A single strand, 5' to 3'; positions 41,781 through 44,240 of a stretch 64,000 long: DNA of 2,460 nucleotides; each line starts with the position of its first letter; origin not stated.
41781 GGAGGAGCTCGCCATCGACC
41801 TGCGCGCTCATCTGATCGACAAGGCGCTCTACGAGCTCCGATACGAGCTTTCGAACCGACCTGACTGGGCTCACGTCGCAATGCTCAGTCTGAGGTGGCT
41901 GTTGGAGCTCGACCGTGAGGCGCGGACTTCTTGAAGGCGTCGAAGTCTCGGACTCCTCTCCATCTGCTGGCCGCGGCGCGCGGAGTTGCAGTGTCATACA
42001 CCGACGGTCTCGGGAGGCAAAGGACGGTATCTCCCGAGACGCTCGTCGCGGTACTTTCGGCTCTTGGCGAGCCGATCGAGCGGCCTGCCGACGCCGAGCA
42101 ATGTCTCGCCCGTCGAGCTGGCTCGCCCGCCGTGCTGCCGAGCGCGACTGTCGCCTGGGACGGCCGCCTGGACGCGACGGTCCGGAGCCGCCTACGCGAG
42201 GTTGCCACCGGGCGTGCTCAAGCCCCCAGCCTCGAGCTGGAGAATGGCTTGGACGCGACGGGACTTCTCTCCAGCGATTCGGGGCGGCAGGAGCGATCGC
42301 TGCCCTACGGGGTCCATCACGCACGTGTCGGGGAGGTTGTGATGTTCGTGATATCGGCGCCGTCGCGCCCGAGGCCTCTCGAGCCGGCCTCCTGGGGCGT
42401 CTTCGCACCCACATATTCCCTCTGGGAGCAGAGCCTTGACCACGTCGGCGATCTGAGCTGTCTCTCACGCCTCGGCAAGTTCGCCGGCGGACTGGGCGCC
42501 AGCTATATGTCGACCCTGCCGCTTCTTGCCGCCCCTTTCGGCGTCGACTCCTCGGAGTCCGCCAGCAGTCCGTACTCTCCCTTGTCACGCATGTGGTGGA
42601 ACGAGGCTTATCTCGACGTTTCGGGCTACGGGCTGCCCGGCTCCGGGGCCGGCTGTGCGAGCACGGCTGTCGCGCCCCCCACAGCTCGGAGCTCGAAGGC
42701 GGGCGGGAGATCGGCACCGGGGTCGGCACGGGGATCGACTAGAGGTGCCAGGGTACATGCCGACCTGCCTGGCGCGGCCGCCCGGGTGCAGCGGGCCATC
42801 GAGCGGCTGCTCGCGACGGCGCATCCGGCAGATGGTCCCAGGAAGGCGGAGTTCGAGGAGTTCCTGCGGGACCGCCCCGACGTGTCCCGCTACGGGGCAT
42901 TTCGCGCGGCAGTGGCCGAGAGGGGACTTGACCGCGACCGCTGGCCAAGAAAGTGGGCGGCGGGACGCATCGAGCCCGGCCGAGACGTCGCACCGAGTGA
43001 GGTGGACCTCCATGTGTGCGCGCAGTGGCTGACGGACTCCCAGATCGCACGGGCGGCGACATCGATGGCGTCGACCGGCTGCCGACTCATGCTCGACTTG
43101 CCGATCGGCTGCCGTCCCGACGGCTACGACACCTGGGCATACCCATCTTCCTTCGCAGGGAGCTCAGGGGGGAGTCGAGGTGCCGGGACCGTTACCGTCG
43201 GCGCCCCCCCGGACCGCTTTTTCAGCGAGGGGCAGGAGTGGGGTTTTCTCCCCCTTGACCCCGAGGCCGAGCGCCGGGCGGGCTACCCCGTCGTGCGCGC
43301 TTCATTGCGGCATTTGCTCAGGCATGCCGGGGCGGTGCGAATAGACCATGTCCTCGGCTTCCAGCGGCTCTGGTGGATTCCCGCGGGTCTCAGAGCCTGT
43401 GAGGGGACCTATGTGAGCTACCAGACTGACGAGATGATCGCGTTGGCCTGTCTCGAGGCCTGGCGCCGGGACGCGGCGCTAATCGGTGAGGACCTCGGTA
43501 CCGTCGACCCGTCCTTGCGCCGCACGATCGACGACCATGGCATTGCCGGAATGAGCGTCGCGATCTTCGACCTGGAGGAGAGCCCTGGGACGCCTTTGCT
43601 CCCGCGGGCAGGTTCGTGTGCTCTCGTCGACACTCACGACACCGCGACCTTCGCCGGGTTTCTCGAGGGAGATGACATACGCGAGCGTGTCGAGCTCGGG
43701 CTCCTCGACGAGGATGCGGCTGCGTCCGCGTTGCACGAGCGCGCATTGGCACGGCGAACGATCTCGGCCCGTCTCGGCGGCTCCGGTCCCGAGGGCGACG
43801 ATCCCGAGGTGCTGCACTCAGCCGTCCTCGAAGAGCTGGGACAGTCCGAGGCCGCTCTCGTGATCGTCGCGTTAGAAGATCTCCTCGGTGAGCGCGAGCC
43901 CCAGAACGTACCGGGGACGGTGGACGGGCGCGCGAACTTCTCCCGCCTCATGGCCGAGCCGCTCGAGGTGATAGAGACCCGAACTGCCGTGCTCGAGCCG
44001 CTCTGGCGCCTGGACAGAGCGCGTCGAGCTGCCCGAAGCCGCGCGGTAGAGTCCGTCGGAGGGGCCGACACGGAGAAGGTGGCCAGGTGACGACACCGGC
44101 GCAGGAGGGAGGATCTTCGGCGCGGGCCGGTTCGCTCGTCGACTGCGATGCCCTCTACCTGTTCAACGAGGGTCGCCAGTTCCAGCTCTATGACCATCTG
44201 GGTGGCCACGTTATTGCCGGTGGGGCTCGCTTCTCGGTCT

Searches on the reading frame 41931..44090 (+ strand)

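Call 52: search_protein_families(library=pfam, proteins=[window:41931-44090:+], max_evalue=0.001)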
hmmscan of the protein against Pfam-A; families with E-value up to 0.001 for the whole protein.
window:41931-44090:+ (719 aa): 1 family
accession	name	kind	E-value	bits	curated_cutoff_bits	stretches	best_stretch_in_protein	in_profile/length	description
PF02446.23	Glyco_hydro_77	-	2.2e-80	271.3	25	1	161-674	3-459/465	4-alpha-glucanotransferase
